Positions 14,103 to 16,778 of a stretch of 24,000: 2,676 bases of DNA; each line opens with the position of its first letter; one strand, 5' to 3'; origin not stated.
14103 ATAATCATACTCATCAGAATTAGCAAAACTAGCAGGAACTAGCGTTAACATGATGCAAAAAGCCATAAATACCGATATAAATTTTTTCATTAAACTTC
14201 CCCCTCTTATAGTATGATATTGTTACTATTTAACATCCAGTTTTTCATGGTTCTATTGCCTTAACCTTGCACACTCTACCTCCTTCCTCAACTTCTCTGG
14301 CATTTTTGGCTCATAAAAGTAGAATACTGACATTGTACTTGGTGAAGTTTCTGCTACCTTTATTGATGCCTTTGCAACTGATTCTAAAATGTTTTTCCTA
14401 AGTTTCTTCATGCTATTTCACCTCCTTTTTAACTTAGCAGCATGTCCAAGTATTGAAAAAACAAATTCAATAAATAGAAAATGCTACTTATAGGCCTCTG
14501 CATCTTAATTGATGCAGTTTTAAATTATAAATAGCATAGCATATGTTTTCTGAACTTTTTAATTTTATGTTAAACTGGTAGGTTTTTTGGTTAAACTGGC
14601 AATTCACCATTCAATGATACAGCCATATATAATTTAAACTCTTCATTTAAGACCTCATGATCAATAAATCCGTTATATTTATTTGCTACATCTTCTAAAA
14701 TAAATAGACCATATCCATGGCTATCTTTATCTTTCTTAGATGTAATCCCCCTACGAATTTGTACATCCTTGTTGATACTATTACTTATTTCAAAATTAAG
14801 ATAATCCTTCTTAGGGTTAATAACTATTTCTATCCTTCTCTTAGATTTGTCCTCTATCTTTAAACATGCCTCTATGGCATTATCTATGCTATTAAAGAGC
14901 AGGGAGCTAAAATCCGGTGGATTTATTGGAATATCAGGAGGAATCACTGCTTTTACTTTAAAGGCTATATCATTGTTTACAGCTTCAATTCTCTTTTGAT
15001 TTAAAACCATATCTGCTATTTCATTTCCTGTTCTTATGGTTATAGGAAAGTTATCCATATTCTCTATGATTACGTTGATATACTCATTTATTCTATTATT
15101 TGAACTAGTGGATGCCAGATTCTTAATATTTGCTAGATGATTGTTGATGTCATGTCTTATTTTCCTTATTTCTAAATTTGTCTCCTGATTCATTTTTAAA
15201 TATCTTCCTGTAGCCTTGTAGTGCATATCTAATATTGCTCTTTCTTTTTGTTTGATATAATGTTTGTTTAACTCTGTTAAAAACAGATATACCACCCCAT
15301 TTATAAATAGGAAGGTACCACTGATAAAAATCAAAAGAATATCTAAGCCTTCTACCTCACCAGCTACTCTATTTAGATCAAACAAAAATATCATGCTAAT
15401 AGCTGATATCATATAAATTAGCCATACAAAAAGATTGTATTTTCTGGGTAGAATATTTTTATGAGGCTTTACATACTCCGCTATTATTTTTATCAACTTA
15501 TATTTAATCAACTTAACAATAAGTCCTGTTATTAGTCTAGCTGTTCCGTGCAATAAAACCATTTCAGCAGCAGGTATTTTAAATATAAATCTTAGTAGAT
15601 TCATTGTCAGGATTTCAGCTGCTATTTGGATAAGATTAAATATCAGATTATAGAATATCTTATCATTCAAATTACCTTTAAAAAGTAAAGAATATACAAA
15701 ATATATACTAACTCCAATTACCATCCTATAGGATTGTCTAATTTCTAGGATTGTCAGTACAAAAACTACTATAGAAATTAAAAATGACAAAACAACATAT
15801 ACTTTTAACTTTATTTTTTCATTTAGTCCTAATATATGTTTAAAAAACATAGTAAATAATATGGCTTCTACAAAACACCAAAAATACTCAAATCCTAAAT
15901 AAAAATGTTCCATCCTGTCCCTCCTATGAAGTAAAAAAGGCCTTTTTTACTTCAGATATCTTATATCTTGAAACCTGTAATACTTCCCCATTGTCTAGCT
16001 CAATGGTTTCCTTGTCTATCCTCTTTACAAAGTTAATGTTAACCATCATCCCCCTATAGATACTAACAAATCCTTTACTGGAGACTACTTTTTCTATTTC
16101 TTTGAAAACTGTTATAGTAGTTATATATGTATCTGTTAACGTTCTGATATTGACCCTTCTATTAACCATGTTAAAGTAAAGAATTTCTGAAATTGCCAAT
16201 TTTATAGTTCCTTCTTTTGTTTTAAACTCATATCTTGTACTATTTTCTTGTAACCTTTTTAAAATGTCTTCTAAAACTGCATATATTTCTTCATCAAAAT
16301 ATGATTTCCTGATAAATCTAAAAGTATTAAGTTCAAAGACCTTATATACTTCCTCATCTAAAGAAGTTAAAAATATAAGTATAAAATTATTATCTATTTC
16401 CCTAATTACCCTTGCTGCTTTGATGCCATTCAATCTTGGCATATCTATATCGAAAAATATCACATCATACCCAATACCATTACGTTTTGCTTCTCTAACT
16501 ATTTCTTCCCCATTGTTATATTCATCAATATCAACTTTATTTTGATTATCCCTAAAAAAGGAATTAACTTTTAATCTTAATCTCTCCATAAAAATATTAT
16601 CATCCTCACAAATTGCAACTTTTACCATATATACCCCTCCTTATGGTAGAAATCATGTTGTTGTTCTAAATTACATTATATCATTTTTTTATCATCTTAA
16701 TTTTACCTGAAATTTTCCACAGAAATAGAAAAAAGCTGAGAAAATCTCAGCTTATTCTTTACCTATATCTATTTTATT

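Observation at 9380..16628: Fragmented agr-type quorum-sensing locus: agrA-agrC followed by three separately promoted units (agrD2 operon, agrD1 operon, agrB)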

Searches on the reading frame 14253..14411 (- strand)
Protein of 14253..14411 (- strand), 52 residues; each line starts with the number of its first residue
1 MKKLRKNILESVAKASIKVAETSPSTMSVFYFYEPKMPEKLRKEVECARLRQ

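Call 3: search_protein_families(library=pfam, max_evalue=1, proteins=[window:14253-14411:-])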
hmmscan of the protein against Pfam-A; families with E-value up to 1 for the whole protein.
window:14253-14411:- (52 aa): 0 families

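Call 4: search_protein_families(library=ncbifam, max_evalue=1, proteins=[window:14253-14411:-])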
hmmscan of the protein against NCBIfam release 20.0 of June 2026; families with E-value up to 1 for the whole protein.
window:14253-14411:- (52 aa): 1 family
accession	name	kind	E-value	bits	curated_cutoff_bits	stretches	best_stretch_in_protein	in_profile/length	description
TIGR04223.1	quorum_AgrD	subfamily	3.6e-11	42.9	19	1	6-43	1-38/38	AgrD family cyclic lactone autoinducer peptide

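Call 25: find_homologous_proteins(query=A1, max_evalue=0.01)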
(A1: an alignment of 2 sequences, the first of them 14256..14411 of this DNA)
Query A1 (2 sequences) (52 aa, profile of the alignment): 6 proteins with E <= 0.01 among 6 candidates.
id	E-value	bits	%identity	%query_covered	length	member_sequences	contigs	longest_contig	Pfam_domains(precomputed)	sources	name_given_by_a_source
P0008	2.9e-32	128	80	88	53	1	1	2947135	-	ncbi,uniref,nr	ncbi:cyclic lactone autoinducer peptide [Tissierella sp. Yu-01]|uniref:cyclic lactone autoinducer pe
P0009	3.2e-32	128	100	100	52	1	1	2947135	-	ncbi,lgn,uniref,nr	ncbi:cyclic lactone autoinducer peptide [Tissierella sp. Yu-01]|uniref:cyclic lactone autoinducer pe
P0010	1.3e-23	100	83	88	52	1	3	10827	-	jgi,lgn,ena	jgi:cyclic lactone autoinducer peptide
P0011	3.4e-18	83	65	98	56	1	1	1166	-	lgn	-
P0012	5.6e-18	82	77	85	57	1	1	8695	-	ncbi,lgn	-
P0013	1.3e-14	72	70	88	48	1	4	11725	-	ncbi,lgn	-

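Call 26: find_encoding_contigs(protein=P0010, flank=10000)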
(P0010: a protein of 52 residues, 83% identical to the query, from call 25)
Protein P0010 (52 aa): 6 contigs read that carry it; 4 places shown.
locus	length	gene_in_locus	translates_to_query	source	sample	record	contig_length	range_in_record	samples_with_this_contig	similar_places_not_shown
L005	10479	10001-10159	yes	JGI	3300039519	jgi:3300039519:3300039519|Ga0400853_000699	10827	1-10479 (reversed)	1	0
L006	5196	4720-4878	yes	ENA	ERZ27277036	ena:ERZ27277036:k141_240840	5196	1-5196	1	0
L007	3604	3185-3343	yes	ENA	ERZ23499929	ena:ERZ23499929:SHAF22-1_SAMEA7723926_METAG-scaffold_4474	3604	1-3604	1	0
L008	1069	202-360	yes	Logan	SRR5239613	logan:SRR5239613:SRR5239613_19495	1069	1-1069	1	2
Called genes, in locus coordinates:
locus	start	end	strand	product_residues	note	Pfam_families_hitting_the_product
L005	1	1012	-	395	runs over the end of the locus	PF01979:Amidohydro_1, PF07969:Amidohydro_3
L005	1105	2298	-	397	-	-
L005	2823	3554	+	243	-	-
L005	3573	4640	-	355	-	PF01381:HTH_3, PF12844:HTH_19 (faint), PF13443:HTH_26 (faint)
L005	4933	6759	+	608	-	PF06480:FtsH_ext, PF06068:TIP49 (weak), PF00004:AAA, PF07728:AAA_5 (faint), PF17862:AAA_lid_3, PF01434:Peptidase_M41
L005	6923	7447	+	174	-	-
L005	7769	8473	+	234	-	PF00072:Response_reg, PF04397:LytTR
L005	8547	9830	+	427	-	PF14501:HATPase_c_5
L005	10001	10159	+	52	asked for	-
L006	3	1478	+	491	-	?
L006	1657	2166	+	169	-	-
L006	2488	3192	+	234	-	PF00072:Response_reg, PF04397:LytTR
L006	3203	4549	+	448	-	PF14501:HATPase_c_5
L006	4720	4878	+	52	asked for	-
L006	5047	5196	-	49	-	?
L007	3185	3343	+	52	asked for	-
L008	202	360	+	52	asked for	-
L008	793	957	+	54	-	-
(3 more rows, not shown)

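Call 27: find_encoding_contigs(protein=P0012, flank=10000)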
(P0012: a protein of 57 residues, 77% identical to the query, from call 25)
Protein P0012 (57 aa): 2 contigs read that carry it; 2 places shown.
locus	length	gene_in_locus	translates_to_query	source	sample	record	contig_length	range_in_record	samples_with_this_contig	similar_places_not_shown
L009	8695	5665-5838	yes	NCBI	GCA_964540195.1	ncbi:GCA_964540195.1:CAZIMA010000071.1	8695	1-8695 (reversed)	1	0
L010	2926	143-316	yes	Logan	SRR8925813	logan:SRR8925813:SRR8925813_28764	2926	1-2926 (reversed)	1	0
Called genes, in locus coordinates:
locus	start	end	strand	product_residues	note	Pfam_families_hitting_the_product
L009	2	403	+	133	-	?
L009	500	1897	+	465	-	PF00070:Pyr_redox (faint), PF01210:NAD_Gly3P_dh_N (faint), PF01488:Shikimate_DH (faint), PF02254:TrkA_N, PF02558:ApbA (faint), PF02080:TrkA_C, PF02254:TrkA_N, PF02080:TrkA_C, +6 more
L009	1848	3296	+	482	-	PF02386:TrkH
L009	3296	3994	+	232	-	PF03167:UDG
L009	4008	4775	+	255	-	PF01738:DLH, PF12146:Hydrolase_4 (faint), PF00561:Abhydrolase_1 (faint), PF00326:Peptidase_S9, PF08840:BAAT_C (faint)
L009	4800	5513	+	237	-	PF07722:Peptidase_C26, PF00117:GATase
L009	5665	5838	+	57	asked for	-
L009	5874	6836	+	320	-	-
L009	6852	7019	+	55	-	-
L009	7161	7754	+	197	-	PF04647:AgrB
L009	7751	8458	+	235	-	PF14501:HATPase_c_5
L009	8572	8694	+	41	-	?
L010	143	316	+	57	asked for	-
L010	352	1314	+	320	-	-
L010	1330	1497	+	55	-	-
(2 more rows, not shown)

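Call 28: find_encoding_contigs(protein=P0013, flank=10000)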
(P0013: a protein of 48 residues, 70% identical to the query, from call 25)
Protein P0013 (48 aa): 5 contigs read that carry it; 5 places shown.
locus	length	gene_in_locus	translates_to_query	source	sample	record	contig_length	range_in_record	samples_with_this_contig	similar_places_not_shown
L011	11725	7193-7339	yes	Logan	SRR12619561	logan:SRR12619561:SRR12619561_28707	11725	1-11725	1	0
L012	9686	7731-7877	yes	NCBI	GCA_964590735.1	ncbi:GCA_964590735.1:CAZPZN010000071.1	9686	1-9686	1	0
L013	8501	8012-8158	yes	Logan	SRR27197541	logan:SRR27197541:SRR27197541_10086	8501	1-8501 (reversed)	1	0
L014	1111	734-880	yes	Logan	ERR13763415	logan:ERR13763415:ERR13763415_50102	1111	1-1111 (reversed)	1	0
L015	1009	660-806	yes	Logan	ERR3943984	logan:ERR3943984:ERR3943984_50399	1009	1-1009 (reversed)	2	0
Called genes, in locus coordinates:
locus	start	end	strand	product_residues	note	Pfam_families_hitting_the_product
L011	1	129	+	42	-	?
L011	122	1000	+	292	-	PF00005:ABC_tran, PF13304:AAA_21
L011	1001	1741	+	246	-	-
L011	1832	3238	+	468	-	PF00070:Pyr_redox (faint), PF01488:Shikimate_DH (faint), PF02254:TrkA_N, PF13241:NAD_binding_7 (faint), PF13478:XdhC_C (faint), PF02080:TrkA_C, PF02254:TrkA_N, PF02080:TrkA_C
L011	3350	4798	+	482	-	PF02386:TrkH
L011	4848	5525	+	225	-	PF03167:UDG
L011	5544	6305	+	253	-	PF01738:DLH, PF00561:Abhydrolase_1 (faint), PF12146:Hydrolase_4 (faint), PF00326:Peptidase_S9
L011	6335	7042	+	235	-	PF07722:Peptidase_C26, PF00117:GATase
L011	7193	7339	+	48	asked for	-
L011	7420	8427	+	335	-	-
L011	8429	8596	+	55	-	-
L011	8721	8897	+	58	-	-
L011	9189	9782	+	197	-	PF04647:AgrB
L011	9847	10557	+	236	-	PF00072:Response_reg, PF04397:LytTR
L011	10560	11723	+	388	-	?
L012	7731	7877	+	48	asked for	-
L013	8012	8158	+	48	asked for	-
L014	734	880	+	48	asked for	-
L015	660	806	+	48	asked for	-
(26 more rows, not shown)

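Call 84: search_protein_families(library=phrogs, max_evalue=0.01, proteins=[L009:5874-6836:+, L011:7420-8427:+])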
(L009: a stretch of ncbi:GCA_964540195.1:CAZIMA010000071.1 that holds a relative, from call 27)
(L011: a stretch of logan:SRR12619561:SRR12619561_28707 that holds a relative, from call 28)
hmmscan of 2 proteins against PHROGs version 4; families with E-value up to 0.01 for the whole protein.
L009:5874-6836:+ (320 aa): 0 families

L011:7420-8427:+ (335 aa): 0 families

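Call 86: search_protein_families(library=pfam, max_evalue=0.1, proteins=[L008:793-957:+, L005:6923-7447:+, L011:8721-8897:+, L011:8429-8596:+, L009:6852-7019:+])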
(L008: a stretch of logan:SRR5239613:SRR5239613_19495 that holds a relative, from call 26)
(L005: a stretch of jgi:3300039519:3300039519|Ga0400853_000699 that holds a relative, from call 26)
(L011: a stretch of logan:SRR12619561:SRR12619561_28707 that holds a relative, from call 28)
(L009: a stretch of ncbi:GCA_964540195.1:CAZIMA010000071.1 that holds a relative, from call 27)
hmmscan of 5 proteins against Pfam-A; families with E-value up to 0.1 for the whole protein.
L008:793-957:+ (54 aa): 0 families

L005:6923-7447:+ (174 aa): 3 families
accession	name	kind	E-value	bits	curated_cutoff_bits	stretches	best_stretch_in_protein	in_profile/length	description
PF14012.11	DUF4229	-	0.041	14.4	27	1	14-67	8-61/68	Protein of unknown function (DUF4229)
PF11992.13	TgpA_N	-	0.051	13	30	0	15-82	105-171/333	TgpA N-terminal domain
PF09852.15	DUF2079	-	0.097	12.2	28.2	0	8-102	259-366/459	Predicted membrane protein (DUF2079)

L011:8721-8897:+ (58 aa): 0 families

L011:8429-8596:+ (55 aa): 0 families

L009:6852-7019:+ (55 aa): 0 families

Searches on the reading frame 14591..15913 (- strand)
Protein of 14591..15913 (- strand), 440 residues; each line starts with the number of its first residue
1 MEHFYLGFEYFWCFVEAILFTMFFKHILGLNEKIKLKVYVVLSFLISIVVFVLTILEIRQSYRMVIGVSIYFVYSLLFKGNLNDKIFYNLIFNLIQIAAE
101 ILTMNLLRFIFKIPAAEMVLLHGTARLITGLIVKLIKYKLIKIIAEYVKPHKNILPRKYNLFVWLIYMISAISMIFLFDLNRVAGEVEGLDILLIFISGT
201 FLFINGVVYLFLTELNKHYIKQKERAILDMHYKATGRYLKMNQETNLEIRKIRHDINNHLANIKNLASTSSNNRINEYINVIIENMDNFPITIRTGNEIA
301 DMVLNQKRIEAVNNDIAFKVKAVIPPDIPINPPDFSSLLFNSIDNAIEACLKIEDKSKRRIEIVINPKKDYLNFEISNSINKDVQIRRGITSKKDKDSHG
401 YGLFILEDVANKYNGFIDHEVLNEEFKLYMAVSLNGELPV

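Call 3: search_protein_families(library=pfam, max_evalue=1, proteins=[window:14591-15913:-])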
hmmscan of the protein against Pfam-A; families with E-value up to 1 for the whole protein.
window:14591-15913:- (440 aa): 5 families
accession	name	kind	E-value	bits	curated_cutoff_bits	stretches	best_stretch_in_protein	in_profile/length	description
PF14501.12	HATPase_c_5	-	1e-17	64.3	22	1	330-431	1-100/102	GHKL domain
PF14689.11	SPOB_a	-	0.0003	20.8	28.1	1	245-287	12-54/62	Sensor_kinase_SpoOB-type, alpha-helical domain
PF02518.31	HATPase_c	-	0.0019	19.1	26.4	1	334-419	5-93/111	Histidine kinase-, DNA gyrase B-, and HSP90-like ATPase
PF20833.2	RNase_E_G_Thio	-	0.18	12.4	26.8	0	290-335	36-81/86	RNase E/G, Thioredoxin-like domain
PF04995.19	CcmD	-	0.22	12.1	25.6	0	38-63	5-30/44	Heme exporter protein D (CcmD)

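Call 4: search_protein_families(library=ncbifam, max_evalue=1, proteins=[window:14591-15913:-])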
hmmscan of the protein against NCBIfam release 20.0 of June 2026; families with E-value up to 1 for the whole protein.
window:14591-15913:- (440 aa): 3 families
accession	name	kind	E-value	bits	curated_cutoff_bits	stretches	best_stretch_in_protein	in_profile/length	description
TIGR03141.1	cytochro_ccmD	equivalog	0.023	14.8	25.95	1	38-63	8-33/47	heme exporter protein CcmD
TIGR02851.1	spore_V_T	equivalog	0.05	13.5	235.9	1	334-416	56-134/180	stage V sporulation protein T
NF008818.0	PRK11864.1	subfamily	0.064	12.4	405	1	211-268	243-297/300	3-methyl-2-oxobutanoate dehydrogenase subunit beta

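Call 23: find_related_loci(query=window:14591-15913:-, collection=genome_contigs, flank=10000)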
Query window:14591-15913:- (440 aa) in genome_contigs; peptide patterns used: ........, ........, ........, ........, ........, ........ (x = any residue, [..] = any of these).
63 stretches matched a pattern, but none encodes a relative of the query by tblastn (E <= 1e-3).

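Call 106: find_related_loci(query=A7, collection=metagenome_contigs, flank=10000)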
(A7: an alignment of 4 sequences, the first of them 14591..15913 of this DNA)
Query A7 (440 aa) in metagenome_contigs; peptide patterns used: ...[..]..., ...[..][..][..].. (x = any residue, [..] = any of these).
600 stretches matched a pattern, but none encodes a relative of the query by tblastn (E <= 1e-3).

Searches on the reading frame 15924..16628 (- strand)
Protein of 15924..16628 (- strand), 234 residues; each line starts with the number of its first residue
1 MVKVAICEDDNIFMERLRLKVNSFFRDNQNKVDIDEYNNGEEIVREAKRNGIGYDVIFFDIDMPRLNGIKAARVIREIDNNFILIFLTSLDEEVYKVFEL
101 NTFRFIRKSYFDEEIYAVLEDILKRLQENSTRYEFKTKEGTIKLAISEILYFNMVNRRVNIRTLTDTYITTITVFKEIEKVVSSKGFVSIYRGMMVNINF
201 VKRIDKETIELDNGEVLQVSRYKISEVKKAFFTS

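Call 3: search_protein_families(library=pfam, max_evalue=1, proteins=[window:15924-16628:-])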
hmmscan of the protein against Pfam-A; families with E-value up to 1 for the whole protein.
window:15924-16628:- (234 aa): 3 families
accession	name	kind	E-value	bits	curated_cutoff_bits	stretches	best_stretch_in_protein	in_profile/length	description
PF04397.21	LytTR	-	8.6e-14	52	22.6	1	140-231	2-97/98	LytTr DNA-binding domain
PF00072.30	Response_reg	-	9.8e-14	51.9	30.2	1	4-119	1-110/111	Response regulator receiver domain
PF00153.32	Mito_carr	-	0.21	11.8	22.3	1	157-198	31-71/96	Mitochondrial carrier protein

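Call 4: search_protein_families(library=ncbifam, max_evalue=1, proteins=[window:15924-16628:-])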
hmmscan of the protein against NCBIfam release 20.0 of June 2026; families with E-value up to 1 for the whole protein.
window:15924-16628:- (234 aa): 50 families (the best 25 are shown)
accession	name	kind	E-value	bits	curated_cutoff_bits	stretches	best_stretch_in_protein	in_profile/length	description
NF051850.1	RespRegRprY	equivalog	2.3e-13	50.1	370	1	2-140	5-137/234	response regulator transcription factor RprY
NF010684.1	PRK14084.1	equivalog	2.7e-11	43.7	375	2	28-135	23-128/254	response regulator transcription factor LytR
NF008677.0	PRK11697.1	equivalog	1.5e-09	37.5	246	1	1-230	1-234/238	two-component system response regulator BtsR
NF008296.0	PRK11083.1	equivalog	3e-08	33.3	273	1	32-143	28-137/228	two-component system response regulator CreB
NF008378.0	PRK11173.1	equivalog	3.1e-08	33.3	334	1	3-144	5-139/238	two-component system response regulator ArcA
NF012227.0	AdeR_RR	equivalog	3.2e-08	33.4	340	1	54-172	56-177/239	efflux system response regulator transcription factor AdeR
NF053854.1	RespRegPhoBBctds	equivalog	5.3e-08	32.5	270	1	30-162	21-150/225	two-component system response regulator PhoB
NF041367.1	CheY_Halo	equivalog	6.6e-08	32.9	200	1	9-121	5-112/114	chemotaxis protein CheY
NF045901.1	HisKinLetSLeg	equivalog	9.3e-08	30.5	1650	1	4-134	674-800/906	two-component system sensor histidine kinase LetS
NF045944.1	ResRegRpaBCyano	equivalog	1.1e-07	31.5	330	1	39-161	29-147/229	response regulator transcription factor RpaB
NF001965.0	PRK00742.1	subfamily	3.5e-07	29.7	293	1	2-128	4-129/357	chemotaxis-specific protein-glutamate methyltransferase CheB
NF008318.0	PRK11107.1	equivalog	7.7e-07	27.6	890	1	33-81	693-739/920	two-component sensor histidine kinase BarA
NF007005.1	PRK09468.1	equivalog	9.8e-07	28.4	331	1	3-130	5-126/237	osmolarity response regulator transcription factor OmpR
NF008469.0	PRK11361.1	equivalog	1.2e-06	27.5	714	1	33-122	30-119/461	acetoacetate metabolism transcriptional regulator AtoC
NF052313.1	T9SS_RR_PorX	equivalog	1.7e-06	27.1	300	1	19-93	13-84/513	T9SS response regulator signal transducer PorX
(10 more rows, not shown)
